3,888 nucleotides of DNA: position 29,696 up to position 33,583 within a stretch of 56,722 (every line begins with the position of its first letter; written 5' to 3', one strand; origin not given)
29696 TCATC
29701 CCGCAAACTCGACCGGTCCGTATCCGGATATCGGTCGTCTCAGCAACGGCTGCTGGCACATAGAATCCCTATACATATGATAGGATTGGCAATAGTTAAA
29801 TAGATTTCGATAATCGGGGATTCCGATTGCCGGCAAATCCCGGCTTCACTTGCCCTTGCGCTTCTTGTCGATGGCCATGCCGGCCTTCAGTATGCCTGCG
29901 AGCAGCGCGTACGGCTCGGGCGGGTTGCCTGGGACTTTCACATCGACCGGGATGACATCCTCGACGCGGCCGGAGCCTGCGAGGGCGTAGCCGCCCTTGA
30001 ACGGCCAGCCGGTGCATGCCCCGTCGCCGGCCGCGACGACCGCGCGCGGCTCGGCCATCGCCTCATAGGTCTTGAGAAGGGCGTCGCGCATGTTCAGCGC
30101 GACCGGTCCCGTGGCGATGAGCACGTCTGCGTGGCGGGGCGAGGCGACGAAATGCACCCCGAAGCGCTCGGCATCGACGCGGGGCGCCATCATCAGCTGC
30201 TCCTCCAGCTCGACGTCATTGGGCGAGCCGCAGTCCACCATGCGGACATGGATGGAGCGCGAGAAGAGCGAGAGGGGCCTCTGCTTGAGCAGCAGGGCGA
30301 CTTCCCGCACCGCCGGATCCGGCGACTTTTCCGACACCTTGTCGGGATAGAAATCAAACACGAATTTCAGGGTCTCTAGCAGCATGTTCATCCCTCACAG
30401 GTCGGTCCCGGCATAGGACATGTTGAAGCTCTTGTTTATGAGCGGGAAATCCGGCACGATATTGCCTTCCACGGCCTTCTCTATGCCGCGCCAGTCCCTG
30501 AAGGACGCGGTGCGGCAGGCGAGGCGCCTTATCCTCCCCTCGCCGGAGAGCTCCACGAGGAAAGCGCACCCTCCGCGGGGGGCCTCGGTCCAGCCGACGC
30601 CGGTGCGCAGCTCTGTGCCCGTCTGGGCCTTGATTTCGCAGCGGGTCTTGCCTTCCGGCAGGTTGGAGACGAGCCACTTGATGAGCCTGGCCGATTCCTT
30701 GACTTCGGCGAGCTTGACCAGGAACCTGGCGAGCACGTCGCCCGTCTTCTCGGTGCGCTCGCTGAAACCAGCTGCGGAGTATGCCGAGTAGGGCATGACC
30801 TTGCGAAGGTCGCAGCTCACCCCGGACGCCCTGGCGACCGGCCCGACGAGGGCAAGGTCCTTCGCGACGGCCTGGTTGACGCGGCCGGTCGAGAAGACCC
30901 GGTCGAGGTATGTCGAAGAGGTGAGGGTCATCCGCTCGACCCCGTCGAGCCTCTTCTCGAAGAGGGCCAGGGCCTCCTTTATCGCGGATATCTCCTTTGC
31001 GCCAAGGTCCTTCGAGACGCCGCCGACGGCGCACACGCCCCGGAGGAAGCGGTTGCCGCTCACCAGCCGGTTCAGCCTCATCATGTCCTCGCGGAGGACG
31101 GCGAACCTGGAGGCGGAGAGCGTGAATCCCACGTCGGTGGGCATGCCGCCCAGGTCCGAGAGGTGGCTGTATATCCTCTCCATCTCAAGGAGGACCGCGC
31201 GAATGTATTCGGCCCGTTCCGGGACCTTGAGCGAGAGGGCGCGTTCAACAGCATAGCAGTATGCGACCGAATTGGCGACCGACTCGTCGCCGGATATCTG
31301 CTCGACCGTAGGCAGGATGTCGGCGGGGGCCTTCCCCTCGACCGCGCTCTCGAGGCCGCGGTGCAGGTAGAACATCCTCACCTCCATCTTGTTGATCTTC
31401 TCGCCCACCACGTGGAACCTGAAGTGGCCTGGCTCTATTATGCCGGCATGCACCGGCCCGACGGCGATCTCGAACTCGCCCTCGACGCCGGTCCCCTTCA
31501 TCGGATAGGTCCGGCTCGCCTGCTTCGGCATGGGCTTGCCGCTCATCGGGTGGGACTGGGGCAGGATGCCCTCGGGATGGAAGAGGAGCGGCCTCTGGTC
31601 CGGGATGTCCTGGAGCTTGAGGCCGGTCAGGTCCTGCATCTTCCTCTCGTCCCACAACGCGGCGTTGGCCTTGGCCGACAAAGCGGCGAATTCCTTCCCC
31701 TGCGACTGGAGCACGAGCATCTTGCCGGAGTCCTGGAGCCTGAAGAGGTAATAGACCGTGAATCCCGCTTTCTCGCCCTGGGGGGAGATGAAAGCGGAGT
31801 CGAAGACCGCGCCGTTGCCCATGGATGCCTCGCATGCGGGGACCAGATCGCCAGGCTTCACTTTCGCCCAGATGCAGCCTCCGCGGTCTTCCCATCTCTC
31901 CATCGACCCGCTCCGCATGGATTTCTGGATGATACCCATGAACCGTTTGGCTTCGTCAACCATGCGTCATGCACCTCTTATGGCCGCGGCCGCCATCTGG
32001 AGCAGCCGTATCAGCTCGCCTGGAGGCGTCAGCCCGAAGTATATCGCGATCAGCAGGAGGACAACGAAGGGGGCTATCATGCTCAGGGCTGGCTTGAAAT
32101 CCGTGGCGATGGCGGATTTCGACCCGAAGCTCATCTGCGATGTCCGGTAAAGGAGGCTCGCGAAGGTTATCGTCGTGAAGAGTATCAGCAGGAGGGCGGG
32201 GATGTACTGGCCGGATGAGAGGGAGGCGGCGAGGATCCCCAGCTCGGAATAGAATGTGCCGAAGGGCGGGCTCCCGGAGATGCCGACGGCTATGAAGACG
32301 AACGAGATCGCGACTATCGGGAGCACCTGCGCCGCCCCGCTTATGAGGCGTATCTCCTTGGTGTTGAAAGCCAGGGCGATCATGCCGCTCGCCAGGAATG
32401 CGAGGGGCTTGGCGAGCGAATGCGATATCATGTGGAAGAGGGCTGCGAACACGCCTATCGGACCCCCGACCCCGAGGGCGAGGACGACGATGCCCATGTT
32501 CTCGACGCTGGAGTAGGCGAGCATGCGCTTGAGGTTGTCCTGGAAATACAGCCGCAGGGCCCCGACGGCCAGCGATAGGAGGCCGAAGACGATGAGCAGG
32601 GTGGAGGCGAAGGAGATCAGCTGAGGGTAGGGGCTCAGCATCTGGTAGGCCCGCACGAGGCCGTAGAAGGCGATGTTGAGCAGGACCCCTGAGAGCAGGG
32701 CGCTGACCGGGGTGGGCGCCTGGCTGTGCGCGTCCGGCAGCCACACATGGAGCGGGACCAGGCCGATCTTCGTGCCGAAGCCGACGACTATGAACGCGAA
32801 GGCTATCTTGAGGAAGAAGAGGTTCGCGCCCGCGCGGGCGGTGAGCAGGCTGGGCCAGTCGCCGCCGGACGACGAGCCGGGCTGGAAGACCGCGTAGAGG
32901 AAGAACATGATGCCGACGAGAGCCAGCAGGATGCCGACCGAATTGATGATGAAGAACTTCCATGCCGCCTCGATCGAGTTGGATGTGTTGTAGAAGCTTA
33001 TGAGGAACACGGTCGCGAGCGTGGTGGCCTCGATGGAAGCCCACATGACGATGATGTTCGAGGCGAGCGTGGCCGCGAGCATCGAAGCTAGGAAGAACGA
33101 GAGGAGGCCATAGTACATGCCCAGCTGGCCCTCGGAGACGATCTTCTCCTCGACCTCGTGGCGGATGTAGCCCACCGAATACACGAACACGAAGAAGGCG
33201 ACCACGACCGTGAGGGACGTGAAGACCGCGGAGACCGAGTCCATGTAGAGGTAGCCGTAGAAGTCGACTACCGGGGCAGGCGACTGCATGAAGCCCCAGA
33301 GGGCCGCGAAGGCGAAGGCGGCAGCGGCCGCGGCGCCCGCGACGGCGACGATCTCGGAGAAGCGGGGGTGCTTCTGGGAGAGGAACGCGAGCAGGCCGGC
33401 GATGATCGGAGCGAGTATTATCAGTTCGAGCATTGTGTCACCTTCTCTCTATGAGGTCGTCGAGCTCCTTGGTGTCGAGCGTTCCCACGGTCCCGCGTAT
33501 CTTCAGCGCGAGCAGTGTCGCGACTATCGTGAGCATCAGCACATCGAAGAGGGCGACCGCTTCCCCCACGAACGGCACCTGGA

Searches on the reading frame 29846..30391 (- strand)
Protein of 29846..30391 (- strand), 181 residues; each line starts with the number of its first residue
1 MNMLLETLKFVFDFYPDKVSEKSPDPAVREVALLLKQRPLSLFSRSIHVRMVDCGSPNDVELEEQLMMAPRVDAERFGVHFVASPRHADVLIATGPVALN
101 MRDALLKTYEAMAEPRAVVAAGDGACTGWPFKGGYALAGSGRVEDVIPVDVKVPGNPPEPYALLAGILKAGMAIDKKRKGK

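Call 24: search_protein_families(library=pfam, proteins=[window:29846-30391:-], max_evalue=0.001)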
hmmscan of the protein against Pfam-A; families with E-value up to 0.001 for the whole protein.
window:29846-30391:- (181 aa): 1 family
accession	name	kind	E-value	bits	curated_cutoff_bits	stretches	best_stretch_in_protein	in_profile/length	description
PF01058.29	Oxidored_q6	-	2.3e-19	69.8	27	1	68-169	12-127/128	NADH ubiquinone oxidoreductase, 20 Kd subunit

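Call 38: search_solved_structures(query=window:29846-30391:-, max_evalue=0.00001, show_alignments=2)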
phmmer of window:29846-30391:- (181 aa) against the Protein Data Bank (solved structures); distinct sequences matched with E-value up to 0.00001: 43.
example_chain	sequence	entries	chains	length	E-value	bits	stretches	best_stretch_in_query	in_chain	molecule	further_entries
7z0s_G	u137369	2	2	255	2.3e-24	89.5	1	30-172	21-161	Formate hydrogenlyase subunit 7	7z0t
6cfw_J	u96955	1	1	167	4.1e-23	85.4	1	43-180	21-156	Probable membrane-bound hydrogenase subunit mbhJ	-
6g2j_B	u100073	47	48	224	3.9e-21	79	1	63-179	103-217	NADH dehydrogenase [ubiquinone] iron-sulfur protein 7, mitochondrial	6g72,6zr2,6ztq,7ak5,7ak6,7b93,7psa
9ti4_E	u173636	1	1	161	5.7e-21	78.5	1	63-179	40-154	NADH dehydrogenase [ubiquinone] iron-sulfur protein 7, mitochondrial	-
7zeb_6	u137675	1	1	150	5.7e-21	78.5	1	63-178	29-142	NADH dehydrogenase [ubiquinone] iron-sulfur protein 7, mitochondrial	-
5xtb_C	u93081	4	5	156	5.8e-21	78.4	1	63-179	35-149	NADH dehydrogenase [ubiquinone] iron-sulfur protein 7, mitochondrial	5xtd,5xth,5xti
5lc5_B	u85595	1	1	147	6e-21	78.4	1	63-177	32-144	NADH dehydrogenase [ubiquinone] iron-sulfur protein 7, mitochondrial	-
9w2u_B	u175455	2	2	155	6.2e-21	78.3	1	63-178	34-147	NADH dehydrogenase [ubiquinone] iron-sulfur protein 7, mitochondrial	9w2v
7zd6_6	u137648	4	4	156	6.3e-21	78.3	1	63-178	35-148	NADH dehydrogenase [ubiquinone] iron-sulfur protein 7, mitochondrial | Complex I-20kD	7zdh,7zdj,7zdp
7v2c_C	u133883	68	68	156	6.5e-21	78.3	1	63-178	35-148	NADH dehydrogenase [ubiquinone] iron-sulfur protein 7,mitochondrial | NADH dehydrogenase [ubiquinone] iron-sulfur protein 7, mitochondrial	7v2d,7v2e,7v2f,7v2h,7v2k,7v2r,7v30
5ldw_B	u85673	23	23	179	8.2e-21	77.9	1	63-177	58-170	NADH dehydrogenase [ubiquinone] iron-sulfur protein 7, mitochondrial | Mitochondrial complex I, PSST subunit | NADH:ubiquinone oxidoreductase core subunit S7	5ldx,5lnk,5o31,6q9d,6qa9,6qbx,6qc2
9cwt_C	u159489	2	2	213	9.5e-21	77.7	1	62-179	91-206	NADH dehydrogenase [ubiquinone] iron-sulfur protein 7, mitochondrial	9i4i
7vxu_C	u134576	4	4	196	9.6e-21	77.7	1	63-178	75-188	Complex I-20kD | NADH dehydrogenase [ubiquinone] iron-sulfur protein 7, mitochondrial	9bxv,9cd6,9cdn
7qsd_B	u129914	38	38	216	1.1e-20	77.5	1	63-177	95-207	NADH dehydrogenase [ubiquinone] iron-sulfur protein 7, mitochondrial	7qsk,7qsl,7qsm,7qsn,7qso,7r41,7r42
5gpn_a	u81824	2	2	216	1.2e-20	77.4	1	63-178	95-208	NADH dehydrogenase [ubiquinone] iron-sulfur protein 7 | NADH dehydrogenase [ubiquinone] iron-sulfur protein 7, mitochondrial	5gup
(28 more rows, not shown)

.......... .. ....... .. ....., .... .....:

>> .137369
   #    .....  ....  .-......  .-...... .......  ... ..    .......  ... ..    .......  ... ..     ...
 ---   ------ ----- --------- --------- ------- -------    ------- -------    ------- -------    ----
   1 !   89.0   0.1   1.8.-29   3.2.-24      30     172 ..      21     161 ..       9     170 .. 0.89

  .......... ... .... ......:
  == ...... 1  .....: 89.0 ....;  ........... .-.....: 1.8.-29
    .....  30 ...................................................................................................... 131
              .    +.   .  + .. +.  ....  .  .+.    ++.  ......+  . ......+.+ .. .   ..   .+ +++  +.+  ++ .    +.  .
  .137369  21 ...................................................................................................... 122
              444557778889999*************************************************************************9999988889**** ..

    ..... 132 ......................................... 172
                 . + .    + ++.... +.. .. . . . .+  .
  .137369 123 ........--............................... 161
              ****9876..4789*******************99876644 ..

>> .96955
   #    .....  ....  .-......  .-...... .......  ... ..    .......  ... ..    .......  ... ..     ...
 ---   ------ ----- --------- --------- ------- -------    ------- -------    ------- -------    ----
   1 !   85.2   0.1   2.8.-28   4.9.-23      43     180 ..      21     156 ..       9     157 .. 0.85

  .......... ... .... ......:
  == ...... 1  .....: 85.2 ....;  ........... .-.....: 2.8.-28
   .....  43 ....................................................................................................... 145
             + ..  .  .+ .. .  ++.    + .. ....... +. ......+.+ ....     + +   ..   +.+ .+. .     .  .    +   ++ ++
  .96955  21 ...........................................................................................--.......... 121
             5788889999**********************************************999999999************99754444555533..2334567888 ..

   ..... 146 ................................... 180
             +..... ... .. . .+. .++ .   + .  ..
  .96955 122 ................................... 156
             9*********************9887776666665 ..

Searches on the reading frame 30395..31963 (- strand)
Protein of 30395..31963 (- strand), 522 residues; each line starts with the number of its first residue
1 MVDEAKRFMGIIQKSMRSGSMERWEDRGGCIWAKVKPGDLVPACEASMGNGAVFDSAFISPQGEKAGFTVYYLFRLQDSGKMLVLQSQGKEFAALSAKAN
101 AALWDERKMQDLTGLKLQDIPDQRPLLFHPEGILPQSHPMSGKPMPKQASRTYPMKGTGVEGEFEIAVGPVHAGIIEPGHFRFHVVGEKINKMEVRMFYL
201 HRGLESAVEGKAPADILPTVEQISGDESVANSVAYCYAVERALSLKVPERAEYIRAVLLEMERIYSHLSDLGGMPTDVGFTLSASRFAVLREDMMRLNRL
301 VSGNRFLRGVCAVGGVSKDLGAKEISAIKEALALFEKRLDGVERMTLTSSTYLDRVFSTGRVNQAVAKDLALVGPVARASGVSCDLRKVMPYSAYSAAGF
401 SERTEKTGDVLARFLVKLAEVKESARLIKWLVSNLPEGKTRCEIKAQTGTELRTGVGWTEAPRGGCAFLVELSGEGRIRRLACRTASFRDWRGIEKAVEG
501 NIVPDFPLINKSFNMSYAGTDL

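Call 24: search_protein_families(library=pfam, proteins=[window:30395-31963:-], max_evalue=0.001)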
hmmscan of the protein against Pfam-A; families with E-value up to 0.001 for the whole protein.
window:30395-31963:- (522 aa): 3 families
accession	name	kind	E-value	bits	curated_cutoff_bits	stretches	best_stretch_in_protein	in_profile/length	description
PF00346.24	Complex1_49kDa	-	6.8e-45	153.7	24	2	281-443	5-167/271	Respiratory-chain NADH dehydrogenase, 49 Kd subunit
PF00374.24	NiFeSe_Hases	-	2.5e-09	37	25.8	1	202-268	1-67/508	Nickel-dependent hydrogenase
PF00329.25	Complex1_30kDa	-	1.7e-05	25.8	22.5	1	63-141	35-115/124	Respiratory-chain NADH dehydrogenase, 30 Kd subunit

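Call 37: search_solved_structures(query=window:30395-31963:-, max_evalue=0.00001, show_alignments=2)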
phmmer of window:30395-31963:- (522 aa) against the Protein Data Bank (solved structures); distinct sequences matched with E-value up to 0.00001: 70 (the best 60 are shown).
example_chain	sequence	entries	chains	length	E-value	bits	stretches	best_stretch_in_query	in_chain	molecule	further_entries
7z0s_E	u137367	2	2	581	1.7e-61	211.9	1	89-521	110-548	Formate hydrogenlyase subunit 5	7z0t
6cfw_L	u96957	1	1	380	1.7e-39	139.3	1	164-510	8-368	Membrane-bound hydrogenase subunit alpha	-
7q5y_B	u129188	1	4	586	1.6e-38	136.1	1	162-435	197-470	NADH-quinone oxidoreductase subunit C/D 2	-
2fug_4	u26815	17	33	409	1.4e-37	133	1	166-441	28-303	NADH-quinone oxidoreductase chain 4 | NADH-QUINONE OXIDOREDUCTASE SUBUNIT 4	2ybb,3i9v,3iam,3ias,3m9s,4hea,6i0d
9iho_D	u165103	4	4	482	1.9e-36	129.3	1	136-443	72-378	NUCM (49 kDa) subunit of mitochondrial NADH:ubiquinone oxidoreductase (Complex I)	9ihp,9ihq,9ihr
8ba0_D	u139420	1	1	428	5.8e-34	121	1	168-443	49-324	Complex I-49kD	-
8b9z_D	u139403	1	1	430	5.9e-34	121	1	168-443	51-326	Complex I-49kD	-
6gcs_C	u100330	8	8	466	7e-34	120.8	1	164-443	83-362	49-KDA PROTEIN (NUCM) | Subunit NUCM of NADH:Ubiquinone Oxidoreductase (Complex I) | NUCM protein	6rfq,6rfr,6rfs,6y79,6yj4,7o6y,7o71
8esw_S2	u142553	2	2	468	7.6e-34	120.6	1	168-443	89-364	Complex I-49kD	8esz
6h8k_C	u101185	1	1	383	7.6e-34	120.6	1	166-443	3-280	NUCM protein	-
9f5x_E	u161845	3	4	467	1.7e-33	119.5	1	138-439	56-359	NADH:ubiquinone oxidoreductase 49 kD subunit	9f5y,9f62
4wz7_C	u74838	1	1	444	3.1e-33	118.6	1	164-443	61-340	NUCM protein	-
7b0n_D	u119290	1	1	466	4.8e-33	118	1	164-443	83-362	NUCM protein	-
6hum_H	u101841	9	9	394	1.2e-32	116.7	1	166-439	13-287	NAD(P)H-quinone oxidoreductase subunit H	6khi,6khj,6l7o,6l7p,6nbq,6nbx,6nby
8e73_S2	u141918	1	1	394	3e-32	115.4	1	163-443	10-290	NDUS2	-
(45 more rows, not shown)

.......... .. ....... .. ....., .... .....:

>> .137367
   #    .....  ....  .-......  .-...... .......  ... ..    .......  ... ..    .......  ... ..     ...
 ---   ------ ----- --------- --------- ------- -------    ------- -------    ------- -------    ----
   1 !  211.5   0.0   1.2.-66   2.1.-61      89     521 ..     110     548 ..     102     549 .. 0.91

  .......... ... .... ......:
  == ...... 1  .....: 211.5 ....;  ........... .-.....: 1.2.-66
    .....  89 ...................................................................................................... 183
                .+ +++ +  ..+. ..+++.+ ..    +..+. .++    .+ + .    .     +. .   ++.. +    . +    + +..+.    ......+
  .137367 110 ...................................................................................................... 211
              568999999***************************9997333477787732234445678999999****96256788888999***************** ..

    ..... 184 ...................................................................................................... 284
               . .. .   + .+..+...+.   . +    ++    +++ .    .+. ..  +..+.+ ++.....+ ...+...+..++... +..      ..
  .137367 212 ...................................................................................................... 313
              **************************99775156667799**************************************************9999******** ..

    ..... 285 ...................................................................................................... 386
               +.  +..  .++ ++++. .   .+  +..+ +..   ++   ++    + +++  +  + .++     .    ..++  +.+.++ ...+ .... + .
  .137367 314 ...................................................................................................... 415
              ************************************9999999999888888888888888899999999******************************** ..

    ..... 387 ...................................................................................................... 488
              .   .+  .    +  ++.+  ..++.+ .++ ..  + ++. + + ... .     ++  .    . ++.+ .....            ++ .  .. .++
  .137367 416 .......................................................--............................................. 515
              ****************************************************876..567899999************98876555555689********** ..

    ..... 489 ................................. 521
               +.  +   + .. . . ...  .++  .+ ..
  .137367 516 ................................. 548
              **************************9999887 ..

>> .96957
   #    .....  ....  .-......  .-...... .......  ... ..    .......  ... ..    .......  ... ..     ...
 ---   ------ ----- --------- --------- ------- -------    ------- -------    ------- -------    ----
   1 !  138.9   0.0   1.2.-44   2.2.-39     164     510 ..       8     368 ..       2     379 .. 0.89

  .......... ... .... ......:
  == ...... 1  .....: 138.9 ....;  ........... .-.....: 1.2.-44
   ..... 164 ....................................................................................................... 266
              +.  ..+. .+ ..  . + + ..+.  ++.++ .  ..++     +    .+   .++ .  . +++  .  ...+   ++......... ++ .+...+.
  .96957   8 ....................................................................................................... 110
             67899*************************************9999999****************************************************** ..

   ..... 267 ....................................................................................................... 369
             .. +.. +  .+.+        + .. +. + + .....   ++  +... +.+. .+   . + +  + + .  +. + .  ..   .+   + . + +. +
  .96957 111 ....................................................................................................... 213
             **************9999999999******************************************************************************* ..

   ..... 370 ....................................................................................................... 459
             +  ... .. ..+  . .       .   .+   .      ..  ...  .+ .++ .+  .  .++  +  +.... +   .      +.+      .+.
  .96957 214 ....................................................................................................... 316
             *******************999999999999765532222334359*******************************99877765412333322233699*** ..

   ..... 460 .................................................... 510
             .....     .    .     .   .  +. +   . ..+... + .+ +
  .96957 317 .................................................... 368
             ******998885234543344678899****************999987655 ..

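Call 81: find_related_loci(query=A6, collection=metagenome_contigs, flank=8000)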
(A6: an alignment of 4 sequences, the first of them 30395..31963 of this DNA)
Query A6 (522 aa) in metagenome_contigs; peptide patterns used: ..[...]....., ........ (x = any residue, [..] = any of these).
600 stretches matched a pattern (row limit reached: there are more); 586 encode a relative of the query (tblastn E <= 1e-3); the best 80 are kept; 80 distinct loci.
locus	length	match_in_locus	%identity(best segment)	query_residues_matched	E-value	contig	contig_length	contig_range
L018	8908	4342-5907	61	1-522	0e+0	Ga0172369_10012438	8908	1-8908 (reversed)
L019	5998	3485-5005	41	19-522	5e-116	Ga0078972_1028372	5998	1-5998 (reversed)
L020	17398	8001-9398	43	64-522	2e-115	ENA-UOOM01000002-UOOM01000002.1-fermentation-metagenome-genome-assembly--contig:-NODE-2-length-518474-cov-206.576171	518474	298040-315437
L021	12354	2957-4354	42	64-522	1e-112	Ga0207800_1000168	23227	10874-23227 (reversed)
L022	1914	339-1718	41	67-522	4e-117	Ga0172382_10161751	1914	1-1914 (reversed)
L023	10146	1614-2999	43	67-522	1e-109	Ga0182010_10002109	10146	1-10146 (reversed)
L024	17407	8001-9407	41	59-522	3e-109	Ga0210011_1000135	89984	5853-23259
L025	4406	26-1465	42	51-522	7e-110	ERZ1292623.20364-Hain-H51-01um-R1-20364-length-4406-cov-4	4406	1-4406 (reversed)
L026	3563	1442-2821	42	67-521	8e-111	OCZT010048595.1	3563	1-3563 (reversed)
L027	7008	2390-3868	40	32-522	6e-107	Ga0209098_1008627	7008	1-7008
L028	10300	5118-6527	40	52-522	1e-105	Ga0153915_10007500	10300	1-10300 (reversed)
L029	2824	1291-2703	42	56-522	1e-107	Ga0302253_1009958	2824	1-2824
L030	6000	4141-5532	39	65-521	2e-103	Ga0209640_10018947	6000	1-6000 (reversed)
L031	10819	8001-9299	41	92-521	5e-103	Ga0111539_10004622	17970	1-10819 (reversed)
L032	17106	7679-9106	42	64-522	2e-109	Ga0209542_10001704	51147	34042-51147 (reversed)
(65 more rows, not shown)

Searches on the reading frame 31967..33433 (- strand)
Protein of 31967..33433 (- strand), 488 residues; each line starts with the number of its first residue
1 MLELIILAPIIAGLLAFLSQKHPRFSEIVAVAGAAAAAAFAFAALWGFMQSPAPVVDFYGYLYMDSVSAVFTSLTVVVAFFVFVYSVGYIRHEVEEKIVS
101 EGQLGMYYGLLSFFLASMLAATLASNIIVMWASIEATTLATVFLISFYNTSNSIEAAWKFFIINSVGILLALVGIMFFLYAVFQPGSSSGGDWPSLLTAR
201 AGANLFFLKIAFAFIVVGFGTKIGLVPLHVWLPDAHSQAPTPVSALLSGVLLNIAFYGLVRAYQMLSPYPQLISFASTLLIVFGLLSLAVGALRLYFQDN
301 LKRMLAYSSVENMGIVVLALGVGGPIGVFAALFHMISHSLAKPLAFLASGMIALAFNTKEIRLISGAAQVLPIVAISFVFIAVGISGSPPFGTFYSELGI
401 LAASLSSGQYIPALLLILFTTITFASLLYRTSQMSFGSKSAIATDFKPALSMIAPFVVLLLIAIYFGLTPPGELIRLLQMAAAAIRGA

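Call 24: search_protein_families(library=pfam, proteins=[window:31967-33433:-], max_evalue=0.001)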
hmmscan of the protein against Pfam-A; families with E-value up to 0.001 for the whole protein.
window:31967-33433:- (488 aa): 2 families
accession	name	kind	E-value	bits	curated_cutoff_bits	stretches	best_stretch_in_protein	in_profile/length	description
PF00361.26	Proton_antipo_M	-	2.2e-53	181.8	21.5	1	124-420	1-291/294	NADH:quinone oxidoreductase/Mrp antiporter, TM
PF00662.26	Proton_antipo_N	-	3e-05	24.3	24.5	1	62-93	13-44/51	NADH-Ubiquinone oxidoreductase (complex I), chain 5 N-terminus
